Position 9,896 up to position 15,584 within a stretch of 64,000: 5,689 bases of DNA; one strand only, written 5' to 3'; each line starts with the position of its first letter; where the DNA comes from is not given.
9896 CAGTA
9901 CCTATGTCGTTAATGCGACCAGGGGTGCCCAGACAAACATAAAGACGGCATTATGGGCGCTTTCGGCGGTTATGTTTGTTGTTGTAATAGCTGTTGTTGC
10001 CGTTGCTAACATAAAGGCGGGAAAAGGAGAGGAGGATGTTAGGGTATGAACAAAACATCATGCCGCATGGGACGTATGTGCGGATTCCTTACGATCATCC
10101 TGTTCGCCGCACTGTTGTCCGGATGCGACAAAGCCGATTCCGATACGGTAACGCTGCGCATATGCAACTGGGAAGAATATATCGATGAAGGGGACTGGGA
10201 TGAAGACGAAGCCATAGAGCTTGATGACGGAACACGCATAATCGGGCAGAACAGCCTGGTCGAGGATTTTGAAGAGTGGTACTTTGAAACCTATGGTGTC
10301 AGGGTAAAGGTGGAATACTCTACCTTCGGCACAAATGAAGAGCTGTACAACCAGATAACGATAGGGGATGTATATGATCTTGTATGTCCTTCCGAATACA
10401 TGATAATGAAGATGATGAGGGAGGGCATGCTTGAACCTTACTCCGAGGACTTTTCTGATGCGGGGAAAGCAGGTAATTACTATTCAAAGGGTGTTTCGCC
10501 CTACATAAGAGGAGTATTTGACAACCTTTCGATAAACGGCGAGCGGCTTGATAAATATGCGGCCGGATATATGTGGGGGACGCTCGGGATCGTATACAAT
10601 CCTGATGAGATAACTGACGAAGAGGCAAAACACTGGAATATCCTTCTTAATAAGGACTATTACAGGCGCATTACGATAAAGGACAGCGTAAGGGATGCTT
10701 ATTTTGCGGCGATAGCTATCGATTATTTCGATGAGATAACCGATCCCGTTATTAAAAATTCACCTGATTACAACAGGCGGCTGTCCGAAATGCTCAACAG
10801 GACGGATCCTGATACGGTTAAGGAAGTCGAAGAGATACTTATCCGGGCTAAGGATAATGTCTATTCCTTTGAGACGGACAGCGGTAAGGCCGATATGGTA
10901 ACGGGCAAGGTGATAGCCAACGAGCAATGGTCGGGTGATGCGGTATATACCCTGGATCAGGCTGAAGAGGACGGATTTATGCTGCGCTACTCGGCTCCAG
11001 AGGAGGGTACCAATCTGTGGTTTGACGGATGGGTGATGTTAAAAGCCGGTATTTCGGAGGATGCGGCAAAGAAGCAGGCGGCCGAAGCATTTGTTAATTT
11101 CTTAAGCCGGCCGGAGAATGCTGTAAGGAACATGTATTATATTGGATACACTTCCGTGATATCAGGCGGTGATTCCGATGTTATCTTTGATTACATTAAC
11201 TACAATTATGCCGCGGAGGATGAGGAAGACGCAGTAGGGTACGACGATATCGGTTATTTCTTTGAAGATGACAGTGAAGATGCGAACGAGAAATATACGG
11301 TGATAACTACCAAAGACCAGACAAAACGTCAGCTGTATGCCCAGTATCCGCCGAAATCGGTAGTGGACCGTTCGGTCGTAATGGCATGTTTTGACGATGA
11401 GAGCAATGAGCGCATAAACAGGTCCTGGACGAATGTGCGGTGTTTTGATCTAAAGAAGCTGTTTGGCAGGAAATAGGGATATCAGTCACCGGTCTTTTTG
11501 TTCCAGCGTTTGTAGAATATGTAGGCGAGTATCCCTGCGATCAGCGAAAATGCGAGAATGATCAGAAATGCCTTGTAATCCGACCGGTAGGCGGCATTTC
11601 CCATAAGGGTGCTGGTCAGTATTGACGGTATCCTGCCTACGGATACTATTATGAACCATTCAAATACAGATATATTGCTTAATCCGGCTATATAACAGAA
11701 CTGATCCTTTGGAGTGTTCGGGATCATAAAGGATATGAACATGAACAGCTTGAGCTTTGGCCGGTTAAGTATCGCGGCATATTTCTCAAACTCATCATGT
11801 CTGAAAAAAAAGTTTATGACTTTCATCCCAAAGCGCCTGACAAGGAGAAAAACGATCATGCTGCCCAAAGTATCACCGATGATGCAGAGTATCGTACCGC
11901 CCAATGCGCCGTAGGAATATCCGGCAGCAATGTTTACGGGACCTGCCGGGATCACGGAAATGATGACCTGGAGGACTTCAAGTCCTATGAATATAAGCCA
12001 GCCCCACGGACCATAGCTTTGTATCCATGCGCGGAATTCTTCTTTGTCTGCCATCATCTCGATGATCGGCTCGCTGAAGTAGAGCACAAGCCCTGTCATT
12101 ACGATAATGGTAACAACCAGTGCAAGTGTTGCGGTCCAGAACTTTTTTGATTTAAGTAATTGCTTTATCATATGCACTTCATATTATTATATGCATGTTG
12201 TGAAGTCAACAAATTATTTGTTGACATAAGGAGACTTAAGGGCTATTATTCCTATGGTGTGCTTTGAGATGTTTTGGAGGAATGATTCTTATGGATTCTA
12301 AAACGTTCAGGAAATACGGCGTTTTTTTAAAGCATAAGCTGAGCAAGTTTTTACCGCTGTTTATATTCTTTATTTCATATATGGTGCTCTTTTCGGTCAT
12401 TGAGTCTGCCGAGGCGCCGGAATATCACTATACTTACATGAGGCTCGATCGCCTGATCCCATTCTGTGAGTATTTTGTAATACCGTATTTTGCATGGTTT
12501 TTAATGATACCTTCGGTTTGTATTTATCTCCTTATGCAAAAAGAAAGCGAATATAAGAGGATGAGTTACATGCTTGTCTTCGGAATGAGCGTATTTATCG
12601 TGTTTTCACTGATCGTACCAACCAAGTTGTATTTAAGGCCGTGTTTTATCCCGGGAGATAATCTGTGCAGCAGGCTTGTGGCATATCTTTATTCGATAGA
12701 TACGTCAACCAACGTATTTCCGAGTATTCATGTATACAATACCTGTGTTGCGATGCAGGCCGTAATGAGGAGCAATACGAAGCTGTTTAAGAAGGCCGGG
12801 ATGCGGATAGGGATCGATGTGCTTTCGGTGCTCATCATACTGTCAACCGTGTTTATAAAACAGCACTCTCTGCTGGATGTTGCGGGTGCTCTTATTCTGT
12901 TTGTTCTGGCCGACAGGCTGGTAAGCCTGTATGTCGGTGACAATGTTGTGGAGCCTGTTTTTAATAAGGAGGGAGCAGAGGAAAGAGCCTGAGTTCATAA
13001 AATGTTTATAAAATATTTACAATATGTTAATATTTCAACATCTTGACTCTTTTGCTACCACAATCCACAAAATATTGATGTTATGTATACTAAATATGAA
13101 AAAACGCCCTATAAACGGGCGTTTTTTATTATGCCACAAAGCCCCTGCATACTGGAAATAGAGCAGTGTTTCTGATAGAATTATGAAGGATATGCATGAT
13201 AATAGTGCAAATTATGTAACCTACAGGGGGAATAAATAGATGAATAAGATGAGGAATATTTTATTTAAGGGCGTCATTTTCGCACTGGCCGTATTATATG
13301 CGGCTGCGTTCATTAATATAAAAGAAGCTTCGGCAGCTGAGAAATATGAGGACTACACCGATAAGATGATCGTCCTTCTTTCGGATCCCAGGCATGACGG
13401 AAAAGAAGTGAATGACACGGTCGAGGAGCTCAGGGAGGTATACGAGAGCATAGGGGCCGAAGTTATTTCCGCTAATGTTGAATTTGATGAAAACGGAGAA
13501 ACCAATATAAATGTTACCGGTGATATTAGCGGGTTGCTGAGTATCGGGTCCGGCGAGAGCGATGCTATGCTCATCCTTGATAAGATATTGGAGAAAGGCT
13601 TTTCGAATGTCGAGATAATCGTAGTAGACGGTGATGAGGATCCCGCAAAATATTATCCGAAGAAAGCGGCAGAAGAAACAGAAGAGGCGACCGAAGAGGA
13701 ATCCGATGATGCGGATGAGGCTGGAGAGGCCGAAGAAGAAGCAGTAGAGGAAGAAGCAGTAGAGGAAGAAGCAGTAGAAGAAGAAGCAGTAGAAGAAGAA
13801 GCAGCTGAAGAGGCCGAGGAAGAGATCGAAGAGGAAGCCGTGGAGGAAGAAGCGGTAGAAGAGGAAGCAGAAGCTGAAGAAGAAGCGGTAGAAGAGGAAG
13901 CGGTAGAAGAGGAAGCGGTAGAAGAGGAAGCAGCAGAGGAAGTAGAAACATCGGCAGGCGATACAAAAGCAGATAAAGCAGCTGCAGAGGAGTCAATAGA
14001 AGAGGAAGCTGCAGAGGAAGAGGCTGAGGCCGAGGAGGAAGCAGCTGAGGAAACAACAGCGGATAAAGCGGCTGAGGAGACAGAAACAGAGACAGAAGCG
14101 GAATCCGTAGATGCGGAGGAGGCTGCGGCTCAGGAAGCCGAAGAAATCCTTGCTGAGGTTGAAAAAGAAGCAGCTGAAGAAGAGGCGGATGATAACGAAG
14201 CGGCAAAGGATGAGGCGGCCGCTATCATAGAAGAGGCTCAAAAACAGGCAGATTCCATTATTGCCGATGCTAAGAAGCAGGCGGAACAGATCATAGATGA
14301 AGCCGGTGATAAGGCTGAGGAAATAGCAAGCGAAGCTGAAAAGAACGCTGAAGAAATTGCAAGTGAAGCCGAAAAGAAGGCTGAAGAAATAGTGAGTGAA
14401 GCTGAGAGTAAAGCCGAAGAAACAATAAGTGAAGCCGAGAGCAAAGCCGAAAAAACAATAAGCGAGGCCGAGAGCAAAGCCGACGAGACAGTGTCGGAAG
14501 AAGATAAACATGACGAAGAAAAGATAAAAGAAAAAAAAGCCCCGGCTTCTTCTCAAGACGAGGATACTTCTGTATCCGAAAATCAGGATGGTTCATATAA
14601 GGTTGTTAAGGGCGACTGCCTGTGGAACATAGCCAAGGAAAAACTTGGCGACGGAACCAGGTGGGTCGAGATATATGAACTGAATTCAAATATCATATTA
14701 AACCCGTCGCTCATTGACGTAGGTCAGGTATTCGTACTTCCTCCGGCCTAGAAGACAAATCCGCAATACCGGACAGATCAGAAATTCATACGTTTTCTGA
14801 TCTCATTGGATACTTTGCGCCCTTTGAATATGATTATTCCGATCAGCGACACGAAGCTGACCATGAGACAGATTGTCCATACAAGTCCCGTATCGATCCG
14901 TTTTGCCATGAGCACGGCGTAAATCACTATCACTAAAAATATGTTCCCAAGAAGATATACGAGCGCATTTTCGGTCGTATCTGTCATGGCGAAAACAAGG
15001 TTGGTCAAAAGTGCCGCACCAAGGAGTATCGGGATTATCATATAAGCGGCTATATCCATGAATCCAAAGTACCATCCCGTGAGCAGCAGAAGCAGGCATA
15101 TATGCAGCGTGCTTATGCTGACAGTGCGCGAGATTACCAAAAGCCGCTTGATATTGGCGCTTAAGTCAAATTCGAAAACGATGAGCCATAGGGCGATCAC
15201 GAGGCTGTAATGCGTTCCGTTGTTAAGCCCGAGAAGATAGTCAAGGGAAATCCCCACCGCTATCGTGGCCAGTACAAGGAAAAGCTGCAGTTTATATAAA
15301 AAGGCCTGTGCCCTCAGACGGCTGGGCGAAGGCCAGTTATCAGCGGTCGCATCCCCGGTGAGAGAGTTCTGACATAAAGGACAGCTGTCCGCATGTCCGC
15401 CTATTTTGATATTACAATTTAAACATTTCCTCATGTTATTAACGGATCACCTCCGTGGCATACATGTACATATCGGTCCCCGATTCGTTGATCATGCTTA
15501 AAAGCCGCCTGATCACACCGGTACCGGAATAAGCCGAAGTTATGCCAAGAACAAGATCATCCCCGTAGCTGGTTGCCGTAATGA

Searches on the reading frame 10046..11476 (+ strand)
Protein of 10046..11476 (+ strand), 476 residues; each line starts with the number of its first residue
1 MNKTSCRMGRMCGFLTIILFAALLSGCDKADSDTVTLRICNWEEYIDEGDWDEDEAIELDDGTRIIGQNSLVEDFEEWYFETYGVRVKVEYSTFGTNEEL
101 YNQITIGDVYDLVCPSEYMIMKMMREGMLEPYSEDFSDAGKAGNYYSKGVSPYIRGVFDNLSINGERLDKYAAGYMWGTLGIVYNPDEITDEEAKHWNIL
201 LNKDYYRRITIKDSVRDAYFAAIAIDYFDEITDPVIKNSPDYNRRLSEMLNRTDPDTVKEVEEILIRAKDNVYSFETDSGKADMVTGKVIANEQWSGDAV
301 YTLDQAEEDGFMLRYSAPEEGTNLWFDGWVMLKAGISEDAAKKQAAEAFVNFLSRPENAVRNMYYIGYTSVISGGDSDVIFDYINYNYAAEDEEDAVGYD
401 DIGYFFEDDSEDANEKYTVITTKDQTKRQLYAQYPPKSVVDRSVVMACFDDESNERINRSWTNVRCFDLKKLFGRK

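Call 40: search_protein_families(library=pfam, proteins=[window:10046-11476:+], max_evalue=0.000001)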
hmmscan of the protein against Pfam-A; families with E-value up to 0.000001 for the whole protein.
window:10046-11476:+ (476 aa): 3 families
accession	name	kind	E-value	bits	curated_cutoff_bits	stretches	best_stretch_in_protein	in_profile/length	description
PF13416.11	SBP_bac_8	-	1.1e-19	71.7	27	1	71-372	2-262/279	Bacterial extracellular solute-binding protein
PF01547.30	SBP_bac_1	-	5.7e-12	46.7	26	1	70-359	9-306/307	Bacterial extracellular solute-binding protein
PF13343.11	SBP_bac_6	-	6.6e-10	39.3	24.6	1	119-357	20-206/245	Bacterial extracellular solute-binding protein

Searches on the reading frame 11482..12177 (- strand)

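Call 41: search_protein_families(library=pfam, proteins=[window:11482-12177:-], max_evalue=0.000001)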
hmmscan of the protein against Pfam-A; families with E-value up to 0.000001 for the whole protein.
window:11482-12177:- (231 aa): 1 family
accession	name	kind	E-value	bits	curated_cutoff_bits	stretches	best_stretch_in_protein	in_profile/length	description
PF09335.16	VTT_dom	-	7.1e-17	62.5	33.9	1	76-194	1-122/123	VTT domain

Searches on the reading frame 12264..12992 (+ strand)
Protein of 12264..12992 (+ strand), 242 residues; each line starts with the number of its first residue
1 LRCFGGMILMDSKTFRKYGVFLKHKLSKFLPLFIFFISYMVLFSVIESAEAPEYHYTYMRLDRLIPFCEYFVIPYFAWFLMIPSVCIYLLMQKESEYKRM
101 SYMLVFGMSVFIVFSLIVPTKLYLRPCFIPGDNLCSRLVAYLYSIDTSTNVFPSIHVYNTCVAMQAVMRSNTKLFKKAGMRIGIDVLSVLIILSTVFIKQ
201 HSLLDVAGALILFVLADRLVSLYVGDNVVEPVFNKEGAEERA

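Call 41: search_protein_families(library=pfam, proteins=[window:12264-12992:+], max_evalue=0.000001)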
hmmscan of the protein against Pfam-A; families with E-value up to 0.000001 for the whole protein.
window:12264-12992:+ (242 aa): 0 families

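Call 44: search_protein_families(library=pfam, proteins=[window:12264-12992:+], max_evalue=0.01)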
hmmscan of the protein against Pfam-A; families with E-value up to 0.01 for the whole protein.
window:12264-12992:+ (242 aa): 2 families
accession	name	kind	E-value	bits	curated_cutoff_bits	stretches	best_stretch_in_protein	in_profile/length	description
PF01569.27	PAP2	-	0.00025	21.2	27.2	1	123-224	25-125/130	PAP2 superfamily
PF14378.12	PAP2_3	-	0.0004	20.7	27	1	78-216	40-187/190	PAP2 superfamily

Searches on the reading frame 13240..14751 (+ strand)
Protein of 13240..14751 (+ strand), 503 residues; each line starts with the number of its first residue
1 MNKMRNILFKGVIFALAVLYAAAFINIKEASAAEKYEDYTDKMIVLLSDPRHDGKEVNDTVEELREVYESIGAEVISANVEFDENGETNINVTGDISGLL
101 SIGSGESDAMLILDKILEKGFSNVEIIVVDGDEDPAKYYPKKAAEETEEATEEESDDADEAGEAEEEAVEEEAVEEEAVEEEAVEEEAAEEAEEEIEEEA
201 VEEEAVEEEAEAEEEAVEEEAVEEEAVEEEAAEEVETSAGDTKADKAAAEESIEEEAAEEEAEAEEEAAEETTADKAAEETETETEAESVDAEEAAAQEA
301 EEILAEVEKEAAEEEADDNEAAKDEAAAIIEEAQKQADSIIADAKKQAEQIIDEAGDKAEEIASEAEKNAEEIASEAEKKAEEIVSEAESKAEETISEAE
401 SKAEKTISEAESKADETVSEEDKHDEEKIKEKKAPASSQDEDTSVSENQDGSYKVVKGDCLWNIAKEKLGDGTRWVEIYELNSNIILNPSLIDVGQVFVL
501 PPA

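Call 41: search_protein_families(library=pfam, proteins=[window:13240-14751:+], max_evalue=0.000001)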
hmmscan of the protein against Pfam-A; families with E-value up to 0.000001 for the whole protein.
window:13240-14751:+ (503 aa): 0 families

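Call 44: search_protein_families(library=pfam, proteins=[window:13240-14751:+], max_evalue=0.01)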
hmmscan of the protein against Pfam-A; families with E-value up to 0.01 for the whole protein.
window:13240-14751:+ (503 aa): 1 family
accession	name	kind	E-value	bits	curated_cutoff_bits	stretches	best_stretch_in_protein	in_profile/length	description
PF01476.26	LysM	-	8.7e-06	26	20.9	1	453-501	1-43/43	LysM domain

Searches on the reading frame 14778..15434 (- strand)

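Call 41: search_protein_families(library=pfam, proteins=[window:14778-15434:-], max_evalue=0.000001)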
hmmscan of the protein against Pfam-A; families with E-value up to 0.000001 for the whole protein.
window:14778-15434:- (218 aa): 1 family
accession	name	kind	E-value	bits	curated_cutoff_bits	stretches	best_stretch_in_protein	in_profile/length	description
PF19845.4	DUF6320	-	3.7e-15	56.7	29.9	1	38-217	6-185/186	Family of unknown function (DUF6320)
